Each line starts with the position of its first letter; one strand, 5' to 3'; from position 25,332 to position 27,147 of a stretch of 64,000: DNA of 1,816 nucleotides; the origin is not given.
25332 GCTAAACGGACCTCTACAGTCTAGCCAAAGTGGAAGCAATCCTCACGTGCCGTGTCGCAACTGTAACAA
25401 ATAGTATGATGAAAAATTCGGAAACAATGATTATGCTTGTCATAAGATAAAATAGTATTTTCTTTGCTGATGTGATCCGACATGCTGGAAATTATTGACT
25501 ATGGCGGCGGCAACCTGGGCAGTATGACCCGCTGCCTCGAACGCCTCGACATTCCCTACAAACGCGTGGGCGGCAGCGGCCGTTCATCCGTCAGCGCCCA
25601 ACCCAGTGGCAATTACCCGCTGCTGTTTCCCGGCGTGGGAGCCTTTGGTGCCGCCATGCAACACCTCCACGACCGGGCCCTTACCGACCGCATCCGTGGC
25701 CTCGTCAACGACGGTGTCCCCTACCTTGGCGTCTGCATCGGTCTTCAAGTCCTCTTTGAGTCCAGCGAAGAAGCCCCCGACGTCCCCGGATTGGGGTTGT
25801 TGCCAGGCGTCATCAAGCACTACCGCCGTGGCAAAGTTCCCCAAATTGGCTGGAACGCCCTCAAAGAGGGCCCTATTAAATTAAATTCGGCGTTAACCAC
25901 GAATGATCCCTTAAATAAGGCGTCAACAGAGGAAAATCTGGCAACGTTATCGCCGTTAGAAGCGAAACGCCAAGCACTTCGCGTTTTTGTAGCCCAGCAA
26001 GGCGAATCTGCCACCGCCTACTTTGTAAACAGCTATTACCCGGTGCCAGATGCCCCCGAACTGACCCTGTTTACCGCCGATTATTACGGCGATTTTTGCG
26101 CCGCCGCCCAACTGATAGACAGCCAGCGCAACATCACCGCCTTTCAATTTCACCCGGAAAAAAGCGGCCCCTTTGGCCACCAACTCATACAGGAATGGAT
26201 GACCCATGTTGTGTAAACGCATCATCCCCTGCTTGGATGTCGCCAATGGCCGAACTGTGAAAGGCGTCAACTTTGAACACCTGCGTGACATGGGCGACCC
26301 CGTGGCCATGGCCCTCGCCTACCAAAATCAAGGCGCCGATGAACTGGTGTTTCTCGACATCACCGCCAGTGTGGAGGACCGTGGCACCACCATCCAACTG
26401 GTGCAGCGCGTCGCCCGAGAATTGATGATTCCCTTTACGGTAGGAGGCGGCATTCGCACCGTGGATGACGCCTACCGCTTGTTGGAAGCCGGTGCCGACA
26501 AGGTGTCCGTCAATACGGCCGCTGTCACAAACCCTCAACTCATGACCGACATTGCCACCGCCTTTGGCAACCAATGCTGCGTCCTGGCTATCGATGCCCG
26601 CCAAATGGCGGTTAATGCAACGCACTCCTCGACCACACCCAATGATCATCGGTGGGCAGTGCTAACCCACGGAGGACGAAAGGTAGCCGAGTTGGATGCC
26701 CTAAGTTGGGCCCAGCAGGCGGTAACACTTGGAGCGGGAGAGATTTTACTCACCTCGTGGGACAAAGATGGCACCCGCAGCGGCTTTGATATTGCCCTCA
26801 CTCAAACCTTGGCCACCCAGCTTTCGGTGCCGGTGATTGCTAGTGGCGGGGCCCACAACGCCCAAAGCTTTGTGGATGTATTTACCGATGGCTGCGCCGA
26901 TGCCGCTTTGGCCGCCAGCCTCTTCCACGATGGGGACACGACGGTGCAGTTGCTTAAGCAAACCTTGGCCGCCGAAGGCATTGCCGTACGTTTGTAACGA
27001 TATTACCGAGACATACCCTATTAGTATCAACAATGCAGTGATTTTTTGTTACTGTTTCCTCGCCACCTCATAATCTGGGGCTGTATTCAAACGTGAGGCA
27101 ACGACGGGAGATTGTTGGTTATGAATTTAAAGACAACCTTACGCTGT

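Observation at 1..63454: Recurrent N-terminal 'x-F-G' motif in unrelated hypothetical proteins: possible export or targeting signal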

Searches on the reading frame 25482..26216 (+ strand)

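Call 19: search_protein_families(library=pfam, proteins=[window:25482-26216:+], max_evalue=0.001)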
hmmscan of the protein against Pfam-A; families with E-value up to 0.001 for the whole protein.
window:25482-26216:+ (244 aa): 2 families
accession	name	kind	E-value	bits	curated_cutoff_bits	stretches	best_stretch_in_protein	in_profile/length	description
PF00117.34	GATase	-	2.1e-12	47.6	22.8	1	4-240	2-187/190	Glutamine amidotransferase class-I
PF07685.20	GATase_3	-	4.6e-05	23.6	27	1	47-112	44-116/196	CobB/CobQ-like glutamine amidotransferase domain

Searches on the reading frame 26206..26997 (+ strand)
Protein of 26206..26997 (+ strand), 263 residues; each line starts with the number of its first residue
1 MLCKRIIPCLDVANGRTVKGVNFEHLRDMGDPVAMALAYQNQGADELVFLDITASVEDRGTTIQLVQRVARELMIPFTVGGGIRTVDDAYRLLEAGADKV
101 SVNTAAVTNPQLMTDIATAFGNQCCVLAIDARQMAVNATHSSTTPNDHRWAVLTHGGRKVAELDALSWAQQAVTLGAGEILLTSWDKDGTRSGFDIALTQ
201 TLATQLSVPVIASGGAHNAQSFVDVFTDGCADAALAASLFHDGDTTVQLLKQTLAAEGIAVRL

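Call 7: find_encoding_contigs(protein=window:26206-26997:+, flank=10000, max_places=4)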
Protein window:26206-26997:+ (263 aa): no gene with exactly this product is on record in the collection.
